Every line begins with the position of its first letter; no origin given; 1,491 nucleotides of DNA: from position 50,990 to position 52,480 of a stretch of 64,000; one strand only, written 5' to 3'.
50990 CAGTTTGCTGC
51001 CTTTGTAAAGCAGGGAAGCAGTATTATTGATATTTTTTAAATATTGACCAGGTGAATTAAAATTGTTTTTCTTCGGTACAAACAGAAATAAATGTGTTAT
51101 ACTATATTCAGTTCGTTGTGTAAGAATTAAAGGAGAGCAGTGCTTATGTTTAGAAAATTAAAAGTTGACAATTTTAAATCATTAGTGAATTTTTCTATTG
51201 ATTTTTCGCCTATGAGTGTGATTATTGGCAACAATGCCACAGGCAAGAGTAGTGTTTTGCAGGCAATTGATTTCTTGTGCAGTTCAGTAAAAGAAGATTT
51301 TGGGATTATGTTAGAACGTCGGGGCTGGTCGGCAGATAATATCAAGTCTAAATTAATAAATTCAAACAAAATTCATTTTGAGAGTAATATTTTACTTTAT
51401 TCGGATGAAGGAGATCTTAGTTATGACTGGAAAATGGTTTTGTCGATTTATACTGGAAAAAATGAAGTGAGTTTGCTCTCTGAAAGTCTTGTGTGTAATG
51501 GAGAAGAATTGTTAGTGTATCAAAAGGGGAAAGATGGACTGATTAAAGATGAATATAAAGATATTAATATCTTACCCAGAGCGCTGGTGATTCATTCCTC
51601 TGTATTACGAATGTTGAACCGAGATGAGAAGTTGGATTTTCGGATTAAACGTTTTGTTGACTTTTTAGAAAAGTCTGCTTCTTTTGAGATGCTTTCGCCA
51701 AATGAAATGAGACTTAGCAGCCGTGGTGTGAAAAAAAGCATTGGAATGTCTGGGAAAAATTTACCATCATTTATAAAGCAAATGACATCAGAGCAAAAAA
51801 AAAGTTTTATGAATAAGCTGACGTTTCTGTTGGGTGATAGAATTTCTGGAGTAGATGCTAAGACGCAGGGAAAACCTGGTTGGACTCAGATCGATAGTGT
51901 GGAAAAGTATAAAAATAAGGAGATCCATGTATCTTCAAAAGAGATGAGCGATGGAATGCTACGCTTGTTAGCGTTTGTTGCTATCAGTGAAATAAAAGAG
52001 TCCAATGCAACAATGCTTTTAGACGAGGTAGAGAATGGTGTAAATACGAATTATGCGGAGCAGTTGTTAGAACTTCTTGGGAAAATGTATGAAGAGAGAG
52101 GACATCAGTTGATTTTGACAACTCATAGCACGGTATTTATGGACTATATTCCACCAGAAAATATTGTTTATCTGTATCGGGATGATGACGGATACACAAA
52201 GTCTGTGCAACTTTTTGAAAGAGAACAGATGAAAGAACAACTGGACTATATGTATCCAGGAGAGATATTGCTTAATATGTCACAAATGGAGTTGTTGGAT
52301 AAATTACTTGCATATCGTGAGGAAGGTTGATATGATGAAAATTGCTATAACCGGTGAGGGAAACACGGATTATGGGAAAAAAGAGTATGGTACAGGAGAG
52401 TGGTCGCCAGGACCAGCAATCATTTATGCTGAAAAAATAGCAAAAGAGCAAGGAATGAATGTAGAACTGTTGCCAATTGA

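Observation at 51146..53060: Candidate two-gene anti-phage system: ABC-type ATPase + TOPRIM-like (DUF4276-like) partner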

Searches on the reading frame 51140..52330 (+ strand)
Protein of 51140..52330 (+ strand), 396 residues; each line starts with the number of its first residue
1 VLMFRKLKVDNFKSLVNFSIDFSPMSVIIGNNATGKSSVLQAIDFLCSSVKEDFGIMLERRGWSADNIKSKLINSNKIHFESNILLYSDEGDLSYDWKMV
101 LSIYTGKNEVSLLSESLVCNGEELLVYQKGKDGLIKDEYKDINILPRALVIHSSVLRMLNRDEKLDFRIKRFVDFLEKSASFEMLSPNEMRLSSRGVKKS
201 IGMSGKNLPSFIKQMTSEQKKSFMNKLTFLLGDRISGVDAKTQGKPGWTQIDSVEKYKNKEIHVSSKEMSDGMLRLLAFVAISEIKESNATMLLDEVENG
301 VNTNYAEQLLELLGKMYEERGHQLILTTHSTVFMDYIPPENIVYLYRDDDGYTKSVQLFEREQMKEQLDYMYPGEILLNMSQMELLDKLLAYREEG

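Call 3: search_protein_families(library=pfam, proteins=[window:51140-52330:+], max_evalue=0.1)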
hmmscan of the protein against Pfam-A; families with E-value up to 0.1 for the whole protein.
window:51140-52330:+ (396 aa): 9 families
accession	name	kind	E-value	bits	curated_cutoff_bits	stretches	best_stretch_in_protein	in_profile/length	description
PF13304.12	AAA_21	-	5.2e-24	86.3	27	1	26-335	2-304/304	AAA domain, putative AbiEii toxin, Type IV TA system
PF13175.12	AAA_15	-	6.6e-18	65.9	32.1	2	5-185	4-92/374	AAA ATPase domain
PF02463.25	SMC_N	-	1.8e-10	41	40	1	5-347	3-213/220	RecF/RecN/SMC N terminal domain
PF13476.12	AAA_23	-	3.9e-10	41.1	27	1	6-166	1-154/201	AAA domain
PF11398.14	DUF2813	-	2.3e-07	31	21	1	4-51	3-50/372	Protein of unknown function (DUF2813)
PF00005.33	ABC_tran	-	0.0019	19.3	25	0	16-44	4-32/137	ABC transporter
PF13514.12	AAA_27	-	0.0041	17.2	22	1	4-46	3-49/206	AAA domain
PF13555.12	AAA_29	-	0.0048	17.1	27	1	6-46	3-45/61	P-loop containing region of AAA domain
PF00651.37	BTB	-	0.091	13.4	20.5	0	321-384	25-84/110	BTB/POZ domain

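Call 4: search_protein_families(library=padloc, proteins=[window:51140-52330:+], max_evalue=0.1)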
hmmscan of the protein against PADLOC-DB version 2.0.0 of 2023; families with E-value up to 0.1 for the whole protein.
window:51140-52330:+ (396 aa): 134 families (the best 25 are shown)
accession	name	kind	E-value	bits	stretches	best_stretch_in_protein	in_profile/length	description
PDLC04541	PDC-M25A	-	2.4e-79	265.2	1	3-391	1-371/380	-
PDLC04182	HEC-01A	-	7.8e-36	121.9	1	2-366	2-383/406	-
PDLC04393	PDC-M07A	-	4.1e-34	116.3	2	186-366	204-389/435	-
PDLC04392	PDC-M07A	-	8.8e-34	115.3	1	3-363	1-384/432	-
PDLC04391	PDC-M07A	-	2.5e-32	110.4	1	3-369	1-388/412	-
PDLC04179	HEC-01A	-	6.6e-31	105.9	2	166-354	238-424/459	-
PDLC04178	HEC-01A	-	1.9e-26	91.1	1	4-376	9-374/399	-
PDLC04389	PDC-M07A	-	2e-26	91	2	187-365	208-406/443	-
PDLC02335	AbiLi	-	3e-26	90.2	1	2-361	48-265/326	AbiLi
PDLC04184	HEC-01A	-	3.4e-26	90.3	2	3-88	1-89/464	-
PDLC02980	AriA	-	5.4e-26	90.3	2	194-335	176-304/304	-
PDLC04176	HEC-01A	-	8.2e-26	89.2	1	4-367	3-353/371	-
PDLC04180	HEC-01A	-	8.3e-24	82.5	1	3-370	2-358/382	-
PDLC04135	mad3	-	2.7e-22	77.8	1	4-369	2-361/374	mads_3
PDLC04175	HEC-01A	-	4.6e-22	76.5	1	4-375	6-351/363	-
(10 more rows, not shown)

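Call 5: search_protein_families(library=ncbifam, proteins=[window:51140-52330:+], max_evalue=0.1)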
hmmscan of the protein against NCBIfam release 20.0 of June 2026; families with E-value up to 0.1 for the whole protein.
window:51140-52330:+ (396 aa): 45 families (the best 25 are shown)
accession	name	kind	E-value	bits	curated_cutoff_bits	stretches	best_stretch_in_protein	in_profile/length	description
NF047739.1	antiphage_MADS3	equivalog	7.9e-26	91.2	420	2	145-356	193-401/427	methylation-associated defense system AAA family ATPase MAD3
NF041760.1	PtuA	equivalog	6.6e-12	45.1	500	1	3-84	51-128/524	retron Ec78 anti-phage system effector ATPase PtuA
TIGR00611.2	recf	equivalog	4.4e-10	39.3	172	1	5-48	2-46/339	DNA replication/repair protein RecF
TIGR00634.1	recN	equivalog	1.5e-07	30.8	407.85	2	3-47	1-46/563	DNA repair protein RecN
TIGR04521.1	ECF_ATPase_2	equivalog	1.7e-07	30.6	330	1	260-330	136-204/279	energy-coupling factor transporter ATPase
NF038234.1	retron_eff_Eco8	equivalog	1.9e-07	30.1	250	1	5-56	4-56/679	retron Eco8 family effector endonuclease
TIGR04435.1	restrict_AAA_1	hypoth_equivalog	2.1e-06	26.7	300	1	260-348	389-484/568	restriction system-associated AAA family ATPase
NF041774.1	tung_ATPbind_TupC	equivalog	3.5e-06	26.2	400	1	16-59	19-62/319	tungstate ABC transporter ATP-binding protein TupC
TIGR01166.1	cbiO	subfamily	8e-06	25.4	211.8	1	256-330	119-186/190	cobalt ABC transporter, ATP-binding protein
NF003034.1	PRK03918.1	equivalog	4.6e-05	21.6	700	1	4-43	3-43/878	DNA double-strand break repair ATPase Rad50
NF041034.1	Rad50_Sulf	equivalog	5.4e-05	21.2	1000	1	4-79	3-80/872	DNA double-strand break repair ATPase Rad50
NF010166.0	PRK13646.1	equivalog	0.00012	21.4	458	1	263-330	140-205/286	energy-coupling factor transporter ATPase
TIGR03740.1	galliderm_ABC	subfamily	0.00016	21.5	309.75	0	265-330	121-183/223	lantibiotic protection ABC transporter ATP-binding subunit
TIGR02770.1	nickel_nikD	equivalog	0.00023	20.6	318.7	1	263-331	120-186/230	nickel import ATP-binding protein NikD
NF053840.1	MnTportMntADein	equivalog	0.00025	20.7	400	0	288-330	151-192/240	manganese ABC transporter ATP-binding protein MntA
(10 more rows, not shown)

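Call 12: find_homologous_proteins(query=window:51146-52330:+)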
Query window:51146-52330:+ (394 aa): 289 proteins with E <= 0.001 among 4027 candidates; the best 120 are listed.
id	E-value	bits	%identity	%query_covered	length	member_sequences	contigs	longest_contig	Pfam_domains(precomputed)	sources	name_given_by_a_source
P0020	2.9e-253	858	100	100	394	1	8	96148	PF11398.15,PF13175.13,PF13476.13,PF02463.26,PF13304.13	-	-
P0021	1.7e-252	855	100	100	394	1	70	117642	PF11398.15,PF13175.13,PF13476.13,PF02463.26,PF13304.13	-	-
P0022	6.6e-252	853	99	100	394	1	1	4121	PF11398.15,PF13175.13,PF13476.13,PF02463.26,PF13304.13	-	-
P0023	4.8e-246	834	97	100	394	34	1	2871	PF11398.15,PF13175.13,PF13476.13,PF02463.26,PF13304.13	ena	-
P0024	7.1e-240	814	94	100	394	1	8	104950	PF11398.15,PF13175.13,PF13476.13,PF02463.26,PF13304.13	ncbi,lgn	-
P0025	3.8e-234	795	92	100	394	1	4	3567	PF11398.15,PF13175.13,PF13476.13,PF02463.26,PF13304.13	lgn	-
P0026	6.8e-207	705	84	98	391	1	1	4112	PF11398.15,PF13175.13,PF13476.13,PF02463.26,PF13304.13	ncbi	-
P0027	2.1e-203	694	82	99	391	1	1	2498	PF13175.13,PF13476.13,PF02463.26,PF13304.13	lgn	-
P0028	1.1e-201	688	81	99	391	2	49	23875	PF13175.13,PF13476.13,PF02463.26,PF13304.13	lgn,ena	-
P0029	2.4e-201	687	81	99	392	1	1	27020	PF13175.13,PF13476.13,PF02463.26,PF13304.13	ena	-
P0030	2.8e-201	687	81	99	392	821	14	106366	PF13175.13,PF13476.13,PF02463.26,PF13304.13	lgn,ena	-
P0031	4.6e-201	686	81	99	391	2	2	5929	PF13175.13,PF13476.13,PF02463.26,PF13304.13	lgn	-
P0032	5.4e-196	669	81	99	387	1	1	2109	PF13175.13,PF13476.13,PF02463.26,PF13304.13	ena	-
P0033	2.5e-194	664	80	99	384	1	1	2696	PF13175.13,PF13476.13,PF02463.26,PF13304.13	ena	-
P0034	1.2e-191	655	78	99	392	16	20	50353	PF13175.13,PF13476.13,PF02463.26,PF13304.13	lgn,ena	-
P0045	4.7e-158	544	64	98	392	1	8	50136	PF11398.15,PF13175.13,PF13476.13,PF02463.26,PF13304.13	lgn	-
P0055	8.6e-137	475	57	99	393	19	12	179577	PF11398.15,PF00005.34,PF13175.13,PF13476.13,PF02463.26,PF13304.13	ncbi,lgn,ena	-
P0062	2.9e-129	450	56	100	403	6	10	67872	PF11398.15,PF13175.13,PF13476.13,PF02463.26,PF13304.13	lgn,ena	-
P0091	2.2e-124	434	53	98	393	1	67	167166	PF11398.15,PF13175.13,PF13476.13,PF02463.26,PF13304.13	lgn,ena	-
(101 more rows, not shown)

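Call 28: find_encoding_contigs(protein=P0030, flank=10000, max_places=4)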
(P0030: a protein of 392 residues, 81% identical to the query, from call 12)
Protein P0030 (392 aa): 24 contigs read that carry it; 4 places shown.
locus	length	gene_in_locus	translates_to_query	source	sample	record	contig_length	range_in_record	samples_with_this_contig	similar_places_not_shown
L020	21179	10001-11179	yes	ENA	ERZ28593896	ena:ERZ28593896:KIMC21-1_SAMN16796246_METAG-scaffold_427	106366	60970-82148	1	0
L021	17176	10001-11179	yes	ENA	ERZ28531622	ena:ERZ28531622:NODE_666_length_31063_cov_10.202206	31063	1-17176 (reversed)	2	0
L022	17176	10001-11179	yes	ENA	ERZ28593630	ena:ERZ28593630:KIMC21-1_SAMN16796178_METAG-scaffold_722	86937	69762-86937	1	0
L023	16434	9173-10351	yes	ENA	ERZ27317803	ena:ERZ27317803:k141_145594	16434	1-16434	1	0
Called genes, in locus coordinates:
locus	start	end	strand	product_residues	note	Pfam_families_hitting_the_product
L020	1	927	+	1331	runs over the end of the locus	PF13306:LRR_5, PF13855:LRR_8 (faint), PF13306:LRR_5, PF00041:fn3 (weak)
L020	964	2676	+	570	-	-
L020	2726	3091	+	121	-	-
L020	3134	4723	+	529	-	-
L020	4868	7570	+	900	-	PF19789:DUF6273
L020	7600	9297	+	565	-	-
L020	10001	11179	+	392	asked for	PF02463:SMC_N, PF13175:AAA_15, PF13476:AAA_23, PF13304:AAA_21, PF13175:AAA_15 (weak)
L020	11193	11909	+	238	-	PF14103:DUF4276 (weak)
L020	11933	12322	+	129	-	-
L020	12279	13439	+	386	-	PF13620:CarboxypepD_reg (faint)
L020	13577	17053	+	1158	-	PF02369:Big_1 (faint), PF13620:CarboxypepD_reg (faint)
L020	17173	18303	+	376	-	PF02423:OCD_Mu_crystall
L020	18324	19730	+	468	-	PF00324:AA_permease, PF13520:AA_permease_2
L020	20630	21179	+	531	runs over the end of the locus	PF00331:Glyco_hydro_10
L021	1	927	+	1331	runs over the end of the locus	PF13306:LRR_5, PF13855:LRR_8 (faint), PF13306:LRR_5, PF00041:fn3 (weak)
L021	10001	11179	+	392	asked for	PF02463:SMC_N, PF13175:AAA_15, PF13476:AAA_23, PF13304:AAA_21, PF13175:AAA_15 (weak)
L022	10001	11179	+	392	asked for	PF02463:SMC_N, PF13175:AAA_15, PF13476:AAA_23, PF13304:AAA_21, PF13175:AAA_15 (weak)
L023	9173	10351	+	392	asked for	PF02463:SMC_N, PF13175:AAA_15, PF13476:AAA_23, PF13304:AAA_21, PF13175:AAA_15 (weak)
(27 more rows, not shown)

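Call 29: find_encoding_contigs(protein=P0055, flank=10000, max_places=4)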
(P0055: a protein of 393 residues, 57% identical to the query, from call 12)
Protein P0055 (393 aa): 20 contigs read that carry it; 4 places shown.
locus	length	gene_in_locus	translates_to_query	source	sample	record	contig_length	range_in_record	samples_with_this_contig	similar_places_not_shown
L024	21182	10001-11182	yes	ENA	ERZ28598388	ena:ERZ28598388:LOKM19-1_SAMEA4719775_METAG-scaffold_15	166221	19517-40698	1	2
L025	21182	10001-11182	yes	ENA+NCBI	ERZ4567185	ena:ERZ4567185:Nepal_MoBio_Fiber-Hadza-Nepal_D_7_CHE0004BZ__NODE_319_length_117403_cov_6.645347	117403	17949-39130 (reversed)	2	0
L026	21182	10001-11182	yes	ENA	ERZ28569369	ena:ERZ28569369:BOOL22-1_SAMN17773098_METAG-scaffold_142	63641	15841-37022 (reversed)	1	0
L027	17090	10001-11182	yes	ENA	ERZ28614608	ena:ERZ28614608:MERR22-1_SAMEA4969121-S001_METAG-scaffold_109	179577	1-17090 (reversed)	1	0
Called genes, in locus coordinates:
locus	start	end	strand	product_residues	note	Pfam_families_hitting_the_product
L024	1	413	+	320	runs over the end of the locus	PF00535:Glycos_transf_2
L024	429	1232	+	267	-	PF00535:Glycos_transf_2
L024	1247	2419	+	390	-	PF01757:Acyl_transf_3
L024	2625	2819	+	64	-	-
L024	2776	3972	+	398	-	PF00483:NTP_transferase, PF01050:MannoseP_isomer, PF07883:Cupin_2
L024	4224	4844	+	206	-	PF00644:PARP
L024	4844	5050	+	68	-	-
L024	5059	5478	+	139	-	PF02556:SecB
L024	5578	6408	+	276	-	-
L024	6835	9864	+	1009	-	-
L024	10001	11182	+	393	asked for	PF00005:ABC_tran (faint), PF02463:SMC_N, PF11398:DUF2813 (faint), PF13175:AAA_15, PF13476:AAA_23, PF13304:AAA_21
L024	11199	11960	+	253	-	PF14103:DUF4276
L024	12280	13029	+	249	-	PF13286:HD_assoc (weak)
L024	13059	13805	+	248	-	PF11185:DUF2971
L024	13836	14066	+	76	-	-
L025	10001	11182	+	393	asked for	PF00005:ABC_tran (faint), PF02463:SMC_N, PF11398:DUF2813 (faint), PF13175:AAA_15, PF13476:AAA_23, PF13304:AAA_21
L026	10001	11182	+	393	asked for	PF00005:ABC_tran (faint), PF02463:SMC_N, PF11398:DUF2813 (faint), PF13175:AAA_15, PF13476:AAA_23, PF13304:AAA_21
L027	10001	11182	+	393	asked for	PF00005:ABC_tran (faint), PF02463:SMC_N, PF11398:DUF2813 (faint), PF13175:AAA_15, PF13476:AAA_23, PF13304:AAA_21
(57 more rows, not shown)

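Call 30: find_encoding_contigs(protein=P0091, flank=10000, max_places=5)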
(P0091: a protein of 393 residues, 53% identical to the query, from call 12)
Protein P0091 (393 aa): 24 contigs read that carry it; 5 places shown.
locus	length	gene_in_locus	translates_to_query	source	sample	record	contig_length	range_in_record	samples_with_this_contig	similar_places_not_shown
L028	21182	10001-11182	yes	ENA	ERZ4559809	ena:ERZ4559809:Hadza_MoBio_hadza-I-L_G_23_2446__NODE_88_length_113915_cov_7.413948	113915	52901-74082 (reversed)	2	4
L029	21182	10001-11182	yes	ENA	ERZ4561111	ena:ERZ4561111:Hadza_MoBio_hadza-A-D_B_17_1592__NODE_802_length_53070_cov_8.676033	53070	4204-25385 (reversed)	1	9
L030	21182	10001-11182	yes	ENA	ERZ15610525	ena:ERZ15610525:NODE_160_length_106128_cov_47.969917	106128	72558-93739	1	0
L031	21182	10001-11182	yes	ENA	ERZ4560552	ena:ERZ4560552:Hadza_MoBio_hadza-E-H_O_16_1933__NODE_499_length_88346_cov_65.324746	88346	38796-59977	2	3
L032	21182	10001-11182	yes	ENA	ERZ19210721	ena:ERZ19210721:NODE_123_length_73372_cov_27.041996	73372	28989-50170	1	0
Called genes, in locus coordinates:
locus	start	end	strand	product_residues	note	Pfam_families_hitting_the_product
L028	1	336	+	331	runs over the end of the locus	PF01073:3Beta_HSD, PF01370:Epimerase, PF02719:Polysacc_synt_2, PF04321:RmlD_sub_bind, PF05368:NmrA, PF07993:NAD_binding_4 (weak), PF13460:NAD_binding_10, PF16363:GDP_Man_Dehyd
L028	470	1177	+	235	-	PF02348:CTP_transf_3, PF12804:NTP_transf_3 (faint)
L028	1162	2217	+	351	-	PF03102:NeuB, PF08666:SAF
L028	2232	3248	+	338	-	-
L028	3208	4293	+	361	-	PF01073:3Beta_HSD (weak), PF01370:Epimerase, PF16363:GDP_Man_Dehyd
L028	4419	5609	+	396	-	PF01071:GARS_A, PF02655:ATP-grasp_3, PF13535:ATP-grasp_4, PF18603:LAL_C2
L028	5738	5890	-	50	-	-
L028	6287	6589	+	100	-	-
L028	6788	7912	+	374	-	PF00155:Aminotran_1_2, PF01041:DegT_DnrJ_EryC1, PF00266:Aminotran_5 (weak), PF01212:Beta_elim_lyase, PF01053:Cys_Met_Meta_PP (weak)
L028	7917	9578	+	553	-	PF26154:DUF8042 (weak), PF20157:Maf_flag10_N (weak), PF01973:MptE-like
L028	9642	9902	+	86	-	-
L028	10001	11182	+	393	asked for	PF02463:SMC_N, PF11398:DUF2813 (weak), PF13175:AAA_15, PF13476:AAA_23, PF13304:AAA_21, PF13175:AAA_15 (weak)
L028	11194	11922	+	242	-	-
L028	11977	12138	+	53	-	-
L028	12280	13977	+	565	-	PF09820:AAA-ATPase_like, PF08011:PDDEXK_9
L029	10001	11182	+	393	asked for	PF02463:SMC_N, PF11398:DUF2813 (weak), PF13175:AAA_15, PF13476:AAA_23, PF13304:AAA_21, PF13175:AAA_15 (weak)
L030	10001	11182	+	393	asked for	PF02463:SMC_N, PF11398:DUF2813 (weak), PF13175:AAA_15, PF13476:AAA_23, PF13304:AAA_21, PF13175:AAA_15 (weak)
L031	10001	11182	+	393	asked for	PF02463:SMC_N, PF11398:DUF2813 (weak), PF13175:AAA_15, PF13476:AAA_23, PF13304:AAA_21, PF13175:AAA_15 (weak)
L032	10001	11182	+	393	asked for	PF02463:SMC_N, PF11398:DUF2813 (weak), PF13175:AAA_15, PF13476:AAA_23, PF13304:AAA_21, PF13175:AAA_15 (weak)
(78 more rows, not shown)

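Call 31: find_encoding_contigs(protein=P0062, flank=10000, max_places=3)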
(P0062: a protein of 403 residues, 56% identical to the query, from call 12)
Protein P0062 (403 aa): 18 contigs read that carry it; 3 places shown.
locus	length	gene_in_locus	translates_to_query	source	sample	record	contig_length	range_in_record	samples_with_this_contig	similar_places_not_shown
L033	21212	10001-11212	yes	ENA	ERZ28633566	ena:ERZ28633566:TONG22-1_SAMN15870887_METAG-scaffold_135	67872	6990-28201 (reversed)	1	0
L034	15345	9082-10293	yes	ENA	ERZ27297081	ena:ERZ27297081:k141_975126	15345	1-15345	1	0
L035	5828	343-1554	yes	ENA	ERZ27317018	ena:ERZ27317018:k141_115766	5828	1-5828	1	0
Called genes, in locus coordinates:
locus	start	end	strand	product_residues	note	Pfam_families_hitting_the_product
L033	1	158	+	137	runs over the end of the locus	PF03646:FlaG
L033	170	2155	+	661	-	PF02465:FliD_N, PF07195:FliD_C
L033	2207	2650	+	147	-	PF02561:FliS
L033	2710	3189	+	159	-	PF05130:FlgN (weak)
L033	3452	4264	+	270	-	PF00669:Flagellin_N, PF00700:Flagellin_C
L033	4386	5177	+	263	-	PF13641:Glyco_tranf_2_3, PF00535:Glycos_transf_2, PF10111:Glyco_tranf_2_2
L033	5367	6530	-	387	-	PF13524:Glyco_trans_1_2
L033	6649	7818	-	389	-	PF13524:Glyco_trans_1_2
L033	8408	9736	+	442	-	-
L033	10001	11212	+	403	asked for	PF02463:SMC_N, PF11398:DUF2813 (faint), PF13175:AAA_15, PF13476:AAA_23, PF13304:AAA_21, PF13175:AAA_15 (weak)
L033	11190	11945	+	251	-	PF14103:DUF4276 (weak)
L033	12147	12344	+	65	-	-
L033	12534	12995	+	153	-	PF13274:SocA_Panacea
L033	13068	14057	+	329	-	-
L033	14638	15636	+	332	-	PF00106:adh_short (weak), PF01073:3Beta_HSD, PF01370:Epimerase, PF02719:Polysacc_synt_2, PF04321:RmlD_sub_bind, PF05368:NmrA, PF13460:NAD_binding_10, PF16363:GDP_Man_Dehyd, +1 more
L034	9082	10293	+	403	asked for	PF02463:SMC_N, PF11398:DUF2813 (faint), PF13175:AAA_15, PF13476:AAA_23, PF13304:AAA_21, PF13175:AAA_15 (weak)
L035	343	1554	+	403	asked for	PF02463:SMC_N, PF11398:DUF2813 (faint), PF13175:AAA_15, PF13476:AAA_23, PF13304:AAA_21, PF13175:AAA_15 (weak)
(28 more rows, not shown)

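Call 32: find_encoding_contigs(protein=P0045, flank=10000, max_places=3)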
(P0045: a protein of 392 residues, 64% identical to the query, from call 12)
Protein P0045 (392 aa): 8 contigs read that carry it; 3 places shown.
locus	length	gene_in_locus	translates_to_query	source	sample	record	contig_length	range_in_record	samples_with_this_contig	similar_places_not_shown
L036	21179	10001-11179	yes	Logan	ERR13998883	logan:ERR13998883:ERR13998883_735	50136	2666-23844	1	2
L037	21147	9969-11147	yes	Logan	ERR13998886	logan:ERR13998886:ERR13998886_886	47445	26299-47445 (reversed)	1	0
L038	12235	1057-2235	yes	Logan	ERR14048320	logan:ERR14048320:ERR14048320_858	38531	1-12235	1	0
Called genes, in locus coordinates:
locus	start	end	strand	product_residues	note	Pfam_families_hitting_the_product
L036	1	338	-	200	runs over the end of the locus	PF13489:Methyltransf_23 (weak), PF05175:MTS, PF13649:Methyltransf_25, PF13847:Methyltransf_31, PF08241:Methyltransf_11, PF08242:Methyltransf_12 (weak)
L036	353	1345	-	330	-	PF01073:3Beta_HSD, PF01370:Epimerase, PF02719:Polysacc_synt_2, PF04321:RmlD_sub_bind, PF07993:NAD_binding_4, PF16363:GDP_Man_Dehyd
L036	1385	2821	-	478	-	PF00534:Glycos_transf_1 (weak), PF13692:Glyco_trans_1_4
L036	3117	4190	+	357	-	PF00571:CBS, PF00483:NTP_transferase, PF12804:NTP_transf_3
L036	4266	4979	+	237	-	PF05724:TPMT (faint), PF03848:TehB, PF13489:Methyltransf_23, PF01209:Ubie_methyltran, PF13649:Methyltransf_25, PF13847:Methyltransf_31, PF08241:Methyltransf_11, PF08242:Methyltransf_12, +1 more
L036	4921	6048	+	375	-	-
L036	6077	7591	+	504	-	PF00501:AMP-binding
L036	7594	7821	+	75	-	-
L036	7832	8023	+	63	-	-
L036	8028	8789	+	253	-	PF01522:Polysacc_deac_1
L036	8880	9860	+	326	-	PF00106:adh_short, PF01073:3Beta_HSD, PF01370:Epimerase, PF02719:Polysacc_synt_2, PF04321:RmlD_sub_bind, PF07993:NAD_binding_4, PF13460:NAD_binding_10, PF16363:GDP_Man_Dehyd, +1 more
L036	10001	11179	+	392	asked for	PF02463:SMC_N, PF11398:DUF2813 (faint), PF13175:AAA_15, PF13476:AAA_23 (weak), PF13304:AAA_21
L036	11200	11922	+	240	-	PF14103:DUF4276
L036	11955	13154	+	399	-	PF01041:DegT_DnrJ_EryC1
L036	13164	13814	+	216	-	PF17836:PglD_N (weak), PF00132:Hexapep (faint)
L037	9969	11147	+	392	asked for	PF02463:SMC_N, PF11398:DUF2813 (faint), PF13175:AAA_15, PF13476:AAA_23 (weak), PF13304:AAA_21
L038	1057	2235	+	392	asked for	PF02463:SMC_N, PF11398:DUF2813 (faint), PF13175:AAA_15, PF13476:AAA_23 (weak), PF13304:AAA_21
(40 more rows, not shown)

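Call 38: search_solved_structures(query=window:51146-52330:+, max_evalue=0.001)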
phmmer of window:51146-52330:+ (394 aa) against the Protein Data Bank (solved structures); distinct sequences matched with E-value up to 0.001: 1.
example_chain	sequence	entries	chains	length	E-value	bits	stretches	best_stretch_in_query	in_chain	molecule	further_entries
6p74_A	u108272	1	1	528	8.8e-08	35.2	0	1-48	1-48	Putative ATP-dependent endonuclease of the OLD family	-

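Call 80: predict_structure(alignment_id=A4)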
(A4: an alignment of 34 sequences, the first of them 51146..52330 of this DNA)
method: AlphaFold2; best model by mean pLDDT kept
length: 394 residues; sequences in the alignment: 34
mean_pLDDT: 89.8   pTM: 0.90
mean pLDDT of the five models: 89.8, 89.7, 89.5, 89.1, 88.1
residues with pLDDT >= 90: 252; 70-90: 133; 50-70: 7; < 50: 2
segments of 3 or more residues with pLDDT < 50: none
pLDDT, mean of each block of 10 residues (from residue 1): 97 95 91 93 96 92 89 94 89 97 92 96 93 82 84 85 89 93 91 83 93 94 94 89 83 89 92 94 88 92 93 87 93 92 90 88 87 85 75 48
secondary structure, 60 per line:
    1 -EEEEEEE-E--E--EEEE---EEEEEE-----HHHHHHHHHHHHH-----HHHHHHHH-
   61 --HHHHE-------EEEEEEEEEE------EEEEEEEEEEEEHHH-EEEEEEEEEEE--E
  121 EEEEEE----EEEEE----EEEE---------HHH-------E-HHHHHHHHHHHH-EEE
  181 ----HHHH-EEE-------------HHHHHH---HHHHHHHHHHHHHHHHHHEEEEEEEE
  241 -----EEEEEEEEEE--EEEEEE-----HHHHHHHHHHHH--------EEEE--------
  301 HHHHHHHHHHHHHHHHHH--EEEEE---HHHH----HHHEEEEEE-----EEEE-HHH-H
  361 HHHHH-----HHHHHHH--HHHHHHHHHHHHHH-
elements in order: E2-8 E16-19 E23-28 H34-46 H52-59 H63-66 E75-84 E91-102 E107-117 E120-126 E131-135 E140-143 H165-176 E178-180 H185-188 E190-192 H206-211 H215-232 E233-240 E246-255 E258-263 H269-280 E289-292 H301-318 E321-325 H329-332 E340-345 E351-354 H360-365 H371-377 H380-393
